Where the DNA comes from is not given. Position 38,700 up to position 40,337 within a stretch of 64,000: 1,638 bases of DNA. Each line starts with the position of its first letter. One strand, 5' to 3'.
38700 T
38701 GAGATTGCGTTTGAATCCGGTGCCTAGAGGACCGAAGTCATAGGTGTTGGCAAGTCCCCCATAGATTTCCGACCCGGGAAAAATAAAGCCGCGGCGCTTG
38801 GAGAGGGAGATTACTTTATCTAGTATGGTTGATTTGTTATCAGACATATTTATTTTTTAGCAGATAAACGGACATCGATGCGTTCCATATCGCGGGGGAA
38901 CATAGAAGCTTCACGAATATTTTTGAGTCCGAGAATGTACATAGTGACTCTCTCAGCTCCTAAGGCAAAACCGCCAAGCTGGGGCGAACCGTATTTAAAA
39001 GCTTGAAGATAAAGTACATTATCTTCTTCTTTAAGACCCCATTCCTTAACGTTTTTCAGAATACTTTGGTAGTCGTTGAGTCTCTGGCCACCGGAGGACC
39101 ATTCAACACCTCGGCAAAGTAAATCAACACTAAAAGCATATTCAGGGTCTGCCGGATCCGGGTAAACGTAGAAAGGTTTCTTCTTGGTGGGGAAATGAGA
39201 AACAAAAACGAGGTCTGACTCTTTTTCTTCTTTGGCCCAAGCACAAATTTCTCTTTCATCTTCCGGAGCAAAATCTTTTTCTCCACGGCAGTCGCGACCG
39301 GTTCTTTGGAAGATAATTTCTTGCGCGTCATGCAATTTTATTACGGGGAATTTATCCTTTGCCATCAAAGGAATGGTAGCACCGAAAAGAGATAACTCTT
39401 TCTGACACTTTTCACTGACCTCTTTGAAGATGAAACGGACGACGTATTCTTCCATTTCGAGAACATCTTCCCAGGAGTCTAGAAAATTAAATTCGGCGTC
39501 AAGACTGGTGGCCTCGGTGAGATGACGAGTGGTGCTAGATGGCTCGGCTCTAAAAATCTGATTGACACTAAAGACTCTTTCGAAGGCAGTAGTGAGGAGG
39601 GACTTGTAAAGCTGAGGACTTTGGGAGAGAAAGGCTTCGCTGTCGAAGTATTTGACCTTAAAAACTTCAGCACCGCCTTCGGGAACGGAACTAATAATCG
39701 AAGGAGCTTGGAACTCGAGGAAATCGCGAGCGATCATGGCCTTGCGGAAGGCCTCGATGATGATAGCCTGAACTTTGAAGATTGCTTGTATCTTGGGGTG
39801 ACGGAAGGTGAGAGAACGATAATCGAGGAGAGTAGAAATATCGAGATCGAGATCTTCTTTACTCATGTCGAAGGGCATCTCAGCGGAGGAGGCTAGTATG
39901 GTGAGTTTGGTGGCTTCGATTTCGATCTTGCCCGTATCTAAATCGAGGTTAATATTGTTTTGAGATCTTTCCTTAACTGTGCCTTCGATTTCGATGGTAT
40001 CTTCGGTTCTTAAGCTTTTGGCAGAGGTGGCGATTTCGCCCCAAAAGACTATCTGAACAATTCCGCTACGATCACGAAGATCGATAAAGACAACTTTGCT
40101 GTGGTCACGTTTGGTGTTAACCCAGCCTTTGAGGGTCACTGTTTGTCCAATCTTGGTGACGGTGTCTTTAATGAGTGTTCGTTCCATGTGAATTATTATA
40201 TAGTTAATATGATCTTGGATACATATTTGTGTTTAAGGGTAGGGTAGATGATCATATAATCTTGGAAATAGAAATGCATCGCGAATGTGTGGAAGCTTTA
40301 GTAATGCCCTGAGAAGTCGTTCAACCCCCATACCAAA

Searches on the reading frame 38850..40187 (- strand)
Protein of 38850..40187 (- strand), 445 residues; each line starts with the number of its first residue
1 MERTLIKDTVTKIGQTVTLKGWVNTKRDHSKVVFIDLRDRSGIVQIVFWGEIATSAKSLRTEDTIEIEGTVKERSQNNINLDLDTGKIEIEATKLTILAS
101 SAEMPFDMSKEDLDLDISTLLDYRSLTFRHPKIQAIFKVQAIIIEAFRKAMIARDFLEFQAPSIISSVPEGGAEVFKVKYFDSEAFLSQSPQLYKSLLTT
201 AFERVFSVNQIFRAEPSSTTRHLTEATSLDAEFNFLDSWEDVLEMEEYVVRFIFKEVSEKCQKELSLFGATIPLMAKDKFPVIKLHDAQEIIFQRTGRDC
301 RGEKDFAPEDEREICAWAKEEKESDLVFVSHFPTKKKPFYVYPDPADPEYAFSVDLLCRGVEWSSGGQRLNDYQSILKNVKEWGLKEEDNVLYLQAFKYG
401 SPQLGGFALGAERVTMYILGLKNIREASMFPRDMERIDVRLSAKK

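Call 3: search_protein_families(library=pfam, proteins=[window:38850-40187:-], max_evalue=0.01)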
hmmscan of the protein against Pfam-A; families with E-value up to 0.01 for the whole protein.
window:38850-40187:- (445 aa): 2 families
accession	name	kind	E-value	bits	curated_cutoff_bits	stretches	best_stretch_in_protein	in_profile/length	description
PF00152.25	tRNA-synt_2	-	1.7e-73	247.8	25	1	118-433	3-307/308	tRNA synthetases class II (D, K and N)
PF01336.31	tRNA_anti-codon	-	1.3e-19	70.3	27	1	17-98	1-75/75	OB-fold nucleic acid binding domain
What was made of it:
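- On Canonical AsnRS (EC 6.1.1.22; NF003037, TIGR00457): Pfam PF00152 and PF01336 (call 3).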

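Call 4: search_protein_families(library=ncbifam, proteins=[window:38850-40187:-], max_evalue=0.01)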
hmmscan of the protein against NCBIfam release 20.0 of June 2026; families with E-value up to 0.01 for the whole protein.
window:38850-40187:- (445 aa): 17 families
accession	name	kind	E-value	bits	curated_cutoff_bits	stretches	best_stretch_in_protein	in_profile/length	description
NF003483.0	PRK05159.1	equivalog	3.7e-136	454.5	353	1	1-437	3-436/438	aspartate--tRNA(Asn) ligase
TIGR00458.1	aspS_nondisc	equivalog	1.1e-107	360.7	368.4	1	13-437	11-426/428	aspartate--tRNA(Asn) ligase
NF003037.0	PRK03932.1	equivalog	5.7e-80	269.5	414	1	3-438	3-450/451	asparagine--tRNA ligase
TIGR00457.1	asnS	equivalog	3.4e-75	253.6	342.6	1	4-438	6-454/455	asparagine--tRNA ligase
NF001750.0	PRK00476.1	equivalog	3.5e-74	250.2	443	2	11-260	15-268/590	aspartate--tRNA ligase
TIGR00459.1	aspS_bact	equivalog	1.8e-64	218.2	373.85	2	9-260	11-264/586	aspartate--tRNA ligase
NF009460.0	PRK12820.1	equivalog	1.3e-48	165.7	1379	2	9-252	30-290/723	bifunctional aspartyl-tRNA synthetase/aspartyl/glutamyl-tRNA amidotransferase subunit C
NF005052.0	PRK06462.1-1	equivalog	3e-35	121.9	368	1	108-432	20-345/353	asparagine synthetase A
NF001756.1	PRK00484.1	subfamily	7.4e-30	104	468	1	8-432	45-484/488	lysine--tRNA ligase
TIGR00499.1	lysS_bact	equivalog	6.7e-29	100.9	427.6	2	11-305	50-337/496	lysine--tRNA ligase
NF005054.0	PRK06462.1-4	equivalog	1e-23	83.9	309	1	122-432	10-310/318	asparagine synthetase A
NF002821.0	PRK02983.1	equivalog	6.6e-22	77.4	742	2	10-250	655-892/1102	bifunctional lysylphosphatidylglycerol synthetase/lysine--tRNA ligase LysX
NF009101.0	PRK12445.1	subfamily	1e-17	63.9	1026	1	16-260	67-308/505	lysine--tRNA ligase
NF005055.0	PRK06462.1-5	equivalog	2.5e-11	43.2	389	1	184-436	86-337/341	asparagine synthetase A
TIGR00462.1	genX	equivalog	1e-10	41.6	286.9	1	140-429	4-303/304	EF-P lysine aminoacylase EpmA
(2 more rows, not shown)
